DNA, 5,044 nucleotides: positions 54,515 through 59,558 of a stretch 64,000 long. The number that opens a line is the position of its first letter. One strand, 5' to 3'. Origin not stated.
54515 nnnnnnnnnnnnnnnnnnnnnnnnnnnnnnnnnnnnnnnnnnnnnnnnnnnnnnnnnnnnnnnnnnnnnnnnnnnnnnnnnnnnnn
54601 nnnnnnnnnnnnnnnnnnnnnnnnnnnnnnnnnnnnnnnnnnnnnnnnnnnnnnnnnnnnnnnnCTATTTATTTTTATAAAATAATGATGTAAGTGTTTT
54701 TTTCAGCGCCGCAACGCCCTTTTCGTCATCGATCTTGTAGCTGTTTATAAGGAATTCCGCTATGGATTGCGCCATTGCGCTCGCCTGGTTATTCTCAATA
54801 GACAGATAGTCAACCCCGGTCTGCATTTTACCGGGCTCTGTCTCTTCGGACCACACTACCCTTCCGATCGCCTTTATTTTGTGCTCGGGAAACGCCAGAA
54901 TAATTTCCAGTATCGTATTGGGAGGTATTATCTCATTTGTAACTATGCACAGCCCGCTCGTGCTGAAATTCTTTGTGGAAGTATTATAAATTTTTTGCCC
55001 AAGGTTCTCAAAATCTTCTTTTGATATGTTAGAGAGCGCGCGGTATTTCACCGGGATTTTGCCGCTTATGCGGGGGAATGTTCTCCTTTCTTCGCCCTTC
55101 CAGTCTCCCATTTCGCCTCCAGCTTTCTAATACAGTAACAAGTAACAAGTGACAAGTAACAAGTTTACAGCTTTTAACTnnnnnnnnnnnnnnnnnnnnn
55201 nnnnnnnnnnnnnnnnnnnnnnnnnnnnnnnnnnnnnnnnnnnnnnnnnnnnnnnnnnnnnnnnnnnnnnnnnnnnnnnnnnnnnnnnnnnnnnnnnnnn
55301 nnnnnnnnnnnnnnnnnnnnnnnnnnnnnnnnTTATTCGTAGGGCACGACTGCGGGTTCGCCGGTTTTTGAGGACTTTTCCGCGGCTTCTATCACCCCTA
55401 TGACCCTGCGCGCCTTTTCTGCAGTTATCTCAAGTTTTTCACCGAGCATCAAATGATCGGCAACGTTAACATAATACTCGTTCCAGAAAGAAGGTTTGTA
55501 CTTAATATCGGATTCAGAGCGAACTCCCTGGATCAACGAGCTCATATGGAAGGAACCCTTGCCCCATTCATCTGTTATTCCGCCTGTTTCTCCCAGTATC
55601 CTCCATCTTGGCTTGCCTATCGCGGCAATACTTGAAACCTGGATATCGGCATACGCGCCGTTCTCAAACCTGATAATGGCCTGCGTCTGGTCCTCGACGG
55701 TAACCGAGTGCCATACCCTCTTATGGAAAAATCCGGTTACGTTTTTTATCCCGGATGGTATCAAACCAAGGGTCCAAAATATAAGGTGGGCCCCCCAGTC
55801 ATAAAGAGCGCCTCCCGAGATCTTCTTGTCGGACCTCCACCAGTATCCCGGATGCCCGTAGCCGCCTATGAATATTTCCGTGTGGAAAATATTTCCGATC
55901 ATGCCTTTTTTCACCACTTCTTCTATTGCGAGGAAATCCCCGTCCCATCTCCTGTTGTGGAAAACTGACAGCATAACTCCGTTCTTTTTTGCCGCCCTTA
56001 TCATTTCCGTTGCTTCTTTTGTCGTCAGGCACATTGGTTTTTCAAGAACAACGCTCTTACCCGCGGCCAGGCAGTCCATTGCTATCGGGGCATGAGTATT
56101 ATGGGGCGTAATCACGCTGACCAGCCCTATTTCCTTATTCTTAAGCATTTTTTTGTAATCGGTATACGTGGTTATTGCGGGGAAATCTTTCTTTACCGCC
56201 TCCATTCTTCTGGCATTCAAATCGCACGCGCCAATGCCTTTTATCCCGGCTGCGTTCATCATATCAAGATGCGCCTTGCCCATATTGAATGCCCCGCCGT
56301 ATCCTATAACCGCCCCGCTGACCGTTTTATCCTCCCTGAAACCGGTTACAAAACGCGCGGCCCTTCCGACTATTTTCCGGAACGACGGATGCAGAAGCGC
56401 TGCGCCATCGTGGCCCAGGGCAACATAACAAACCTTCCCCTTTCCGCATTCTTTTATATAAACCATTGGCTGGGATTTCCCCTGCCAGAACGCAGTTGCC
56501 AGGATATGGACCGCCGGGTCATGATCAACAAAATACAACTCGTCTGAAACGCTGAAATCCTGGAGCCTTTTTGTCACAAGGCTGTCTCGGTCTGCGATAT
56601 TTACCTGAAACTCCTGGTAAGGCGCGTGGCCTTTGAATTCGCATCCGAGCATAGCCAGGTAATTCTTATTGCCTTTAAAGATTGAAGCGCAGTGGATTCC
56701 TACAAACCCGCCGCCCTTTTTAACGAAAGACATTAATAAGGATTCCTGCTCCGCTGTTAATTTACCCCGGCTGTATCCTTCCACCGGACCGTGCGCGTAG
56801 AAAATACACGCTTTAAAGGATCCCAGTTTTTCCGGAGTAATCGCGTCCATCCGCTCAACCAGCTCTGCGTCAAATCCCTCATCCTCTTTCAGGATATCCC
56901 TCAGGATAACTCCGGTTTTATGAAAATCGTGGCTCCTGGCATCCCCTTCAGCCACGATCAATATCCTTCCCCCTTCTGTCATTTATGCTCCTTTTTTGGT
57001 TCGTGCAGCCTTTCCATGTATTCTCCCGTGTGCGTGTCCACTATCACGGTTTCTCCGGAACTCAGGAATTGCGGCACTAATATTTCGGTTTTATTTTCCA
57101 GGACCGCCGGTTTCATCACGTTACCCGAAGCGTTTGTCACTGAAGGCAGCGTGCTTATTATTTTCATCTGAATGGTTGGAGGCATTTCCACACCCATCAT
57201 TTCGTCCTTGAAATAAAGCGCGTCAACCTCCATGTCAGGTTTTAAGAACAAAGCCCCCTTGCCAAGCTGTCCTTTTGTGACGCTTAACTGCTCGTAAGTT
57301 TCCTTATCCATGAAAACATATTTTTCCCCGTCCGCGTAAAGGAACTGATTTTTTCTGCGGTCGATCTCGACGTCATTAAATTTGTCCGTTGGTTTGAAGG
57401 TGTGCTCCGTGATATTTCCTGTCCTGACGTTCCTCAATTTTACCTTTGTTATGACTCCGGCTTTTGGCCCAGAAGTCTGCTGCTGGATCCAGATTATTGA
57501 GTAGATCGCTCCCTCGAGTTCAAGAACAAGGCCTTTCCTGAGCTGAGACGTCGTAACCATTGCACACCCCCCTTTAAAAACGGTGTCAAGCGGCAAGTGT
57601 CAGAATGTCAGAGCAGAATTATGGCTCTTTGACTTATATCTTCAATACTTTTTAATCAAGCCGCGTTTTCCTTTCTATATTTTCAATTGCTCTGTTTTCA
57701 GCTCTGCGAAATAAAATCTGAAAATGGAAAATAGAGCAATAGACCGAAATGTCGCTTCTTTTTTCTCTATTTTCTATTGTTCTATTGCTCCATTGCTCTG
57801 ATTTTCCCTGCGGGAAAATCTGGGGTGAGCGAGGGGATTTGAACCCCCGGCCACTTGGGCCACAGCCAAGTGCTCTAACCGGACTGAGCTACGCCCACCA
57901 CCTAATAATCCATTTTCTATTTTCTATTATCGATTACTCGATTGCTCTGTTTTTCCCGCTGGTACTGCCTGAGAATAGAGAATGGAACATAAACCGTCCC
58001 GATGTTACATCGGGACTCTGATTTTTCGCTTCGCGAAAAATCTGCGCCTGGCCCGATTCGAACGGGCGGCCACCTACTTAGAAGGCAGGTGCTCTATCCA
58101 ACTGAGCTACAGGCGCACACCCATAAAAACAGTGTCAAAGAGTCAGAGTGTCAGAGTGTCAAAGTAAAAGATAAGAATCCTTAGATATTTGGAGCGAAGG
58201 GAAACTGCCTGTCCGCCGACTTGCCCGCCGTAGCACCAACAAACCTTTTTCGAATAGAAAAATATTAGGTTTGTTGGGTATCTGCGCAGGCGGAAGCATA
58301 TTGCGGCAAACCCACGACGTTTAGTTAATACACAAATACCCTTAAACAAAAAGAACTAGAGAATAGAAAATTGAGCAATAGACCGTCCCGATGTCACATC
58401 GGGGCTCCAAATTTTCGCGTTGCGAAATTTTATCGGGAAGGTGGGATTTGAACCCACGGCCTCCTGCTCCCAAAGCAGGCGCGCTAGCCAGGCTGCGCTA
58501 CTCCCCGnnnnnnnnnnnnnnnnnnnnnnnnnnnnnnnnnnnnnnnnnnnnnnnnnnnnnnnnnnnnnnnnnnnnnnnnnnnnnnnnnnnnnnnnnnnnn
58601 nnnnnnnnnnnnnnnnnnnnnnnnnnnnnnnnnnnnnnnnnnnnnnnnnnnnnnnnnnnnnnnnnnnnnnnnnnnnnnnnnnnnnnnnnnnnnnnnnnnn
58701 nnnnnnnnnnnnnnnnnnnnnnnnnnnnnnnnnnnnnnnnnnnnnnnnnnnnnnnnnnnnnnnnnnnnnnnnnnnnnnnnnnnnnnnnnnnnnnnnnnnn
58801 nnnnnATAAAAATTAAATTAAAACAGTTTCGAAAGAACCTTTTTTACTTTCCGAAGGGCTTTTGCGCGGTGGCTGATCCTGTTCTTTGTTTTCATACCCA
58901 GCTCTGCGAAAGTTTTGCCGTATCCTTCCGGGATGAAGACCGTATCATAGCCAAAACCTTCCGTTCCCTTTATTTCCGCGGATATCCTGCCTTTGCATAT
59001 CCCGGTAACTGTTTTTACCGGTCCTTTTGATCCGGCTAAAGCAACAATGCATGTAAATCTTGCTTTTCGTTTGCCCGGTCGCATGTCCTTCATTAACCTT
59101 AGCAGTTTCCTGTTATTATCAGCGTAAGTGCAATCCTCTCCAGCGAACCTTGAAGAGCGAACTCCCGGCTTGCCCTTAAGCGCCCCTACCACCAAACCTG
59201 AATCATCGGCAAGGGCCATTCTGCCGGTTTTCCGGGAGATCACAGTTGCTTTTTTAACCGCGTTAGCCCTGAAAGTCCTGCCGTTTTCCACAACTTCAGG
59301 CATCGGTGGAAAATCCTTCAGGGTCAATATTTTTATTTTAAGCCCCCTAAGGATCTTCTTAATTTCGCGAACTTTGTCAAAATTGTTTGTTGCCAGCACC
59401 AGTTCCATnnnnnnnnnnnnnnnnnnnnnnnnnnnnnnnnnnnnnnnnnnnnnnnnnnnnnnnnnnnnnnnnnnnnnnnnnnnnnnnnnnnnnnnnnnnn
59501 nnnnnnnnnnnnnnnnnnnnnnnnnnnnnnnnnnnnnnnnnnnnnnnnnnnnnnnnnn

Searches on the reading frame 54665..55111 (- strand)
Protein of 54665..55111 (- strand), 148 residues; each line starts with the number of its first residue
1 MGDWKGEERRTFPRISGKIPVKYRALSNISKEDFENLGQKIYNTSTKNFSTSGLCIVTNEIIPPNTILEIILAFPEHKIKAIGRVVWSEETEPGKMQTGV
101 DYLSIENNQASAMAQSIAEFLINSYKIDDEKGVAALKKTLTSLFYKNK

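Call 72: search_protein_families(library=pfam, proteins=[window:54665-55111:-], max_evalue=0.000001)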
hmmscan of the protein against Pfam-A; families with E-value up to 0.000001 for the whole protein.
window:54665-55111:- (148 aa): 1 family
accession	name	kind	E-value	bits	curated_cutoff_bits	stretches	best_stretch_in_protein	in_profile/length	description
PF07238.19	PilZ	-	5.2e-10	40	22.5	1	8-117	1-100/102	PilZ domain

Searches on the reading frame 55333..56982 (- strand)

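Call 72: search_protein_families(library=pfam, proteins=[window:55333-56982:-], max_evalue=0.000001)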
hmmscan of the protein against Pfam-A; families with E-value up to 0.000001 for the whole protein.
window:55333-56982:- (549 aa): 4 families
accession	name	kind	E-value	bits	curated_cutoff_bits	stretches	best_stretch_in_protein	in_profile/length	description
PF06283.17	ThuA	-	5.1e-33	115.5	33.4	1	6-211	1-208/209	Trehalose utilisation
PF01408.29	GFO_IDH_MocA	-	2.7e-24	86.6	24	1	224-342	4-120/120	Oxidoreductase family, NAD-binding Rossmann fold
PF22725.1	GFO_IDH_MocA_C3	-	8.5e-23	81.1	27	1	350-469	1-123/124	GFO/IDH/MocA C-terminal domain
PF02894.22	GFO_IDH_MocA_C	-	4.5e-16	59.7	22.9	1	355-543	2-215/218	Oxidoreductase family, C-terminal alpha/beta domain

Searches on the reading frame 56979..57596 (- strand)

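Call 72: search_protein_families(library=pfam, proteins=[window:56979-57596:-], max_evalue=0.000001)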
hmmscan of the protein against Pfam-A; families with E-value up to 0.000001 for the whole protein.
window:56979-57596:- (205 aa): 3 families
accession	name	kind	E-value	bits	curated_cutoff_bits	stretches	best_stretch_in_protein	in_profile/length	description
PF01132.26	EFP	-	1.2e-19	70.4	27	1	81-132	1-52/54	Elongation factor P (EF-P) OB domain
PF08207.18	EFP_N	-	1.5e-17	63.8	23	1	15-73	1-58/58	Elongation factor P (EF-P) KOW-like domain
PF09285.17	Elong-fact-P_C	-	1.2e-15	57.3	25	1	142-196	1-56/56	Elongation factor P, C-terminal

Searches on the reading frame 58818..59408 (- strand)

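Call 72: search_protein_families(library=pfam, proteins=[window:58818-59408:-], max_evalue=0.000001)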
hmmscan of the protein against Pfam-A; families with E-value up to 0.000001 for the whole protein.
window:58818-59408:- (196 aa): 1 family
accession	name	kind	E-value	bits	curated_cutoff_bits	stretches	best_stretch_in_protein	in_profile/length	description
PF01725.21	Ham1p_like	-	5.7e-63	212.6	22.5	1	3-190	1-185/186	Ham1 family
